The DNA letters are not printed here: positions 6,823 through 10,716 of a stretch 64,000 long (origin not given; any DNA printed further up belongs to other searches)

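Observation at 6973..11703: Giant membrane-tethered cytoplasmic protein built from alternating A/B helical units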

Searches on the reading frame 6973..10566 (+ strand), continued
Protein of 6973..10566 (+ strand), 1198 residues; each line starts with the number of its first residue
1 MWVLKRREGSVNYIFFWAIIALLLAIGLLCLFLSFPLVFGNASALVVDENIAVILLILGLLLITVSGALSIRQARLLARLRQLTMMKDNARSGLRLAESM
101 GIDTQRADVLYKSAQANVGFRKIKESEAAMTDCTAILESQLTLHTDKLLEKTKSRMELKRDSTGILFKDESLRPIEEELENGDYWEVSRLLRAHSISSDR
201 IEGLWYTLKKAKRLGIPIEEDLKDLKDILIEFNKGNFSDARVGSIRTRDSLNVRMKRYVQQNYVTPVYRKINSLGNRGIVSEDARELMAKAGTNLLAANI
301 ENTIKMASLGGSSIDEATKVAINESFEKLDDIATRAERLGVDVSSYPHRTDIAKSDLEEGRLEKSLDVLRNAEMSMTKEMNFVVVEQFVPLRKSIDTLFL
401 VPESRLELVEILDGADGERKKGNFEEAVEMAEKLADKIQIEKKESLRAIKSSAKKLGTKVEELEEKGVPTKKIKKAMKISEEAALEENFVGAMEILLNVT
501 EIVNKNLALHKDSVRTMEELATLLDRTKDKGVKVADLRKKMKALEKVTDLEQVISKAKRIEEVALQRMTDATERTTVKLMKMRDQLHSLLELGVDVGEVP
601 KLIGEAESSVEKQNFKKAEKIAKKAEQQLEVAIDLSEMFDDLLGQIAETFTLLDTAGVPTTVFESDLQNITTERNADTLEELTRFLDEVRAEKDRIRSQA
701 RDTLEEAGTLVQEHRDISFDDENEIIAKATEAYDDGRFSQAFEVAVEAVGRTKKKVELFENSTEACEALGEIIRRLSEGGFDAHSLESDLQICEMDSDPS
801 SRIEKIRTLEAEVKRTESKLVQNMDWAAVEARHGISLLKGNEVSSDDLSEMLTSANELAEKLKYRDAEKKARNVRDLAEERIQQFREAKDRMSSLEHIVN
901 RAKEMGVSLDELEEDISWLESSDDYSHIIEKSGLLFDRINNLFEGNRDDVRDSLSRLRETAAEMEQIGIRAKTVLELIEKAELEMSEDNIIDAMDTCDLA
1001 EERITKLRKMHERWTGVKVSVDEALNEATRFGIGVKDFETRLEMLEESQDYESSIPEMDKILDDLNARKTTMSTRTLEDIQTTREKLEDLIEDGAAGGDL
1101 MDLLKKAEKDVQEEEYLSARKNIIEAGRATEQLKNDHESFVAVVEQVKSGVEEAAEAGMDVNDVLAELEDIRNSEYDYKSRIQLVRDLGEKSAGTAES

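Call 83: list_cluster_members(proteins=[P0097, P0057, P0081, P0092, P0075, P0107, P0141, P0129, P0066, P0078])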
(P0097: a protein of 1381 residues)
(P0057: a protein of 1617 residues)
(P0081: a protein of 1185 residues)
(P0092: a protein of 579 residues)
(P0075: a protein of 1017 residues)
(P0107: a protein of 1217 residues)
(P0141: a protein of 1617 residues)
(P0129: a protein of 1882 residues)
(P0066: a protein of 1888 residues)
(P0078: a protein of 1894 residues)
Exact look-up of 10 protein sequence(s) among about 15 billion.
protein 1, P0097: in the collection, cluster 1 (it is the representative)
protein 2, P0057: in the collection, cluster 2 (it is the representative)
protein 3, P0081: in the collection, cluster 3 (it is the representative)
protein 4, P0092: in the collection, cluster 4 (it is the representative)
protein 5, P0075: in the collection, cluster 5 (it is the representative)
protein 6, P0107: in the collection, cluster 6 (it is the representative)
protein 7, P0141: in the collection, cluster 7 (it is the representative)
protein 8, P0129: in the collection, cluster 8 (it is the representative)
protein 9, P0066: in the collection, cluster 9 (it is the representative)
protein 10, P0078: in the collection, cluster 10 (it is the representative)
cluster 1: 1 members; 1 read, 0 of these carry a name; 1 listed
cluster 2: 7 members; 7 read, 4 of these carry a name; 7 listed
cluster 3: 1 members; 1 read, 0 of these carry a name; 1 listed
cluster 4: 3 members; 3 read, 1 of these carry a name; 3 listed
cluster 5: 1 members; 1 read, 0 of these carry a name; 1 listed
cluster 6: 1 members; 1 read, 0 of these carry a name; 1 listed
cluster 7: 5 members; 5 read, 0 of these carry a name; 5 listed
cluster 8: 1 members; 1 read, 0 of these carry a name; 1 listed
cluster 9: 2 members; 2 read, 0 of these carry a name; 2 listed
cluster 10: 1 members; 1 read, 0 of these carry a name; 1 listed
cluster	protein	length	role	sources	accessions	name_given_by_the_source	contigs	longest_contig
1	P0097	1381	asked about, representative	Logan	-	-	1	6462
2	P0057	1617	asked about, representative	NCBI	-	-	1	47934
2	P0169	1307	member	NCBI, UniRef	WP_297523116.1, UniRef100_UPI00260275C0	PQQ-binding-like beta-propeller repeat protein, partial [Thermococcus sp.] | outer membrane protein assembly factor BamB family protein n=1 Tax=Thermococcus sp. ...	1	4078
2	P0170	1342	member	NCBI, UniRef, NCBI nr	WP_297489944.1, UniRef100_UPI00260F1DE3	PEGA domain-containing protein [Thermococcus sp.] | PEGA domain-containing protein n=1 Tax=Thermococcus sp. TaxID=35749 RepID=UPI00260F1DE3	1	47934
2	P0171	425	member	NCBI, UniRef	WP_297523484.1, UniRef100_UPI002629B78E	DUF2341 domain-containing protein, partial [Thermococcus sp.] | DUF2341 domain-containing protein n=1 Tax=Thermococcus sp. TaxID=35749 RepID=UPI002629B78E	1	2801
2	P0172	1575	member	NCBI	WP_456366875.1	LamG-like jellyroll fold domain-containing protein [Thermococcus sp.]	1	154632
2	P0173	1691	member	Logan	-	-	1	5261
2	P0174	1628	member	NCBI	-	-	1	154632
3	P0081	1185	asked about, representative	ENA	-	-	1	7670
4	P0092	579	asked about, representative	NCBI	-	-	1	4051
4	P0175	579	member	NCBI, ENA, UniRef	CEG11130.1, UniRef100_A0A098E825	exported hypothetical protein [groundwater metagenome] | LamG-like jellyroll fold domain-containing protein n=1 Tax=groundwater metagenome ...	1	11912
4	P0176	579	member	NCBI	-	-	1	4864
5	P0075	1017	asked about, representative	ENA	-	-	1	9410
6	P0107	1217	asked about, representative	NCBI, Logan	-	-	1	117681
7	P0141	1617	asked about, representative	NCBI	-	-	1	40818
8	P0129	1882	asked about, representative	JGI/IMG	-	-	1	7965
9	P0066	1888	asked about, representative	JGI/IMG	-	-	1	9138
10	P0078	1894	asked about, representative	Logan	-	-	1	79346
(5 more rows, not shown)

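Call 84: search_protein_families(library=pfam, max_evalue=0.001, proteins=[P0057, P0081, P0092, P0075, P0107])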
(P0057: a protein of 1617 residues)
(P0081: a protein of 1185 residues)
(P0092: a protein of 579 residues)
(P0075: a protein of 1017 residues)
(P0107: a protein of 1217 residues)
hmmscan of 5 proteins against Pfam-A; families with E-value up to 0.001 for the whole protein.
P0057 (1617 aa): 22 families
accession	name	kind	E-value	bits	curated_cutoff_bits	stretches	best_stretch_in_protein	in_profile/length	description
PF13385.13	Laminin_G_3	-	6.7e-30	104.7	27.6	1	117-270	4-151/151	Concanavalin A-like lectin/glucanases superfamily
PF13570.13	Beta-prop_ACSF4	-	6.9e-18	65.6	133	2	492-650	54-217/329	Beta-alanine-activating enzyme, beta-propeller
PF23414.1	Beta-prop_EML_2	-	1.9e-15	57.4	90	1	485-565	37-119/266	Echinoderm microtubule-associated protein second beta-propeller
PF00400.38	WD40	-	1e-12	48.4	27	0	528-554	12-38/39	WD domain, G-beta repeat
PF08308.17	PEGA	-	1.8e-12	47.4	20.8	1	281-345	3-67/71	PEGA domain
PF13360.13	PQQ_2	-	1.5e-10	41.5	27.6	3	508-645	13-146/233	Outer membrane protein assembly factor BamB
PF25173.1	Beta-prop_WDR3_1st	-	4.6e-10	39.9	154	0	487-554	29-98/184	WDR3 first beta-propeller domain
PF24817.1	WD40_WDHD1_1st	-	5.2e-09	36.1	109.9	0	487-555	86-156/291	WDHD1 first WD40 domain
PF25174.1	Beta-prop_THOC3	-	6.6e-09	35.6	305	2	484-657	85-265/272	THOC3 beta-propeller domain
PF23410.3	Beta-prop_VPS8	-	1e-07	31.8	28.9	1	441-521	23-100/358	Vps8 beta-propeller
PF24814.1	WD40_Prp19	-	4.8e-07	29.5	320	1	393-563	84-256/281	Prp19 WD40 domain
PF24807.1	WD40_CDC20-Fz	-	2.1e-06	27.7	200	1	442-558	52-166/292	CDC20/Fizzy WD40 domain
PF25172.1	Beta-prop_WDR3_2nd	-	5.2e-06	26.3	140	1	444-556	2-109/293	WDR3 second beta-propeller domain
PF12894.13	ANAPC4_WD40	-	8.6e-06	26.3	22.9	0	580-640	10-73/91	Anaphase-promoting complex subunit 4 WD40 domain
PF22925.3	TS_C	-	3.1e-05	24.1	27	1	195-266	127-201/202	Trans-sialidase, C-terminal domain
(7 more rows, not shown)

P0081 (1185 aa): 19 families
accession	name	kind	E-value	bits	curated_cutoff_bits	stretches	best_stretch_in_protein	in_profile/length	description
PF13570.13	Beta-prop_ACSF4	-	9.2e-38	130.9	133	2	11-198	21-209/329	Beta-alanine-activating enzyme, beta-propeller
PF23414.1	Beta-prop_EML_2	-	6.7e-21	75.3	90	2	120-231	1-110/266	Echinoderm microtubule-associated protein second beta-propeller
PF13360.13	PQQ_2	-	4.3e-19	69.5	27.6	3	183-337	2-152/233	Outer membrane protein assembly factor BamB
PF25174.1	Beta-prop_THOC3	-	9e-15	54.8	305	2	33-189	83-240/272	THOC3 beta-propeller domain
PF25292.1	Beta-prop_CGLA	-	2.2e-13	50.8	26.8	2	216-335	1-125/316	Lambda-carrageenase beta-propeller domain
PF00400.38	WD40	-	1.3e-10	41.7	27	1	114-145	9-39/39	WD domain, G-beta repeat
PF24814.1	WD40_Prp19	-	1.5e-09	37.8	320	1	78-251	50-229/281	Prp19 WD40 domain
PF24807.1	WD40_CDC20-Fz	-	1.8e-09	37.8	200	0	119-232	53-165/292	CDC20/Fizzy WD40 domain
PF14346.11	DUF4398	-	2.5e-09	37.9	27.9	0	509-563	24-78/78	Domain of unknown function (DUF4398)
PF24796.1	WDR55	-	1.6e-08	34.4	200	1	75-162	5-98/296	WDR55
PF24797.1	Beta-prop_WDR35_TULP_N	-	1.3e-07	31.6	80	0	248-317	121-190/332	WDR35/TULP4 N-terminal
PF23410.3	Beta-prop_VPS8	-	1e-06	28.4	28.9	0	212-274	31-98/358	Vps8 beta-propeller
PF25173.1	Beta-prop_WDR3_1st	-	1.3e-05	25.5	154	1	40-148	31-144/184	WDR3 first beta-propeller domain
PF23756.1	Beta-prop_HPS5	-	2.2e-05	24.3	34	0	170-265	25-130/328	HPS5 beta propeller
PF12894.13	ANAPC4_WD40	-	3e-05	24.6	22.9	0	87-155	5-76/91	Anaphase-promoting complex subunit 4 WD40 domain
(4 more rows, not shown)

P0092 (579 aa): 2 families
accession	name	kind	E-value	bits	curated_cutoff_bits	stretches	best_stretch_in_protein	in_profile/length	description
PF13385.13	Laminin_G_3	-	1.3e-24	87.5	27.6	1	81-241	2-151/151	Concanavalin A-like lectin/glucanases superfamily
PF02210.31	Laminin_G_2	-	1.6e-05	25.8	22.9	1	146-230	31-123/126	Laminin G domain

P0075 (1017 aa): 1 family
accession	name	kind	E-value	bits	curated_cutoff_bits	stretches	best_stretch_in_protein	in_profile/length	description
PF14346.11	DUF4398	-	1.2e-11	45.3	27.9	0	84-158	3-72/78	Domain of unknown function (DUF4398)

P0107 (1217 aa): 0 families
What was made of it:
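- Closest known: TPR / MIT helical hairpins and Pfam DUF4398. Same: Distant extracellular relatives of the repeat hit DUF4398 (call 84).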
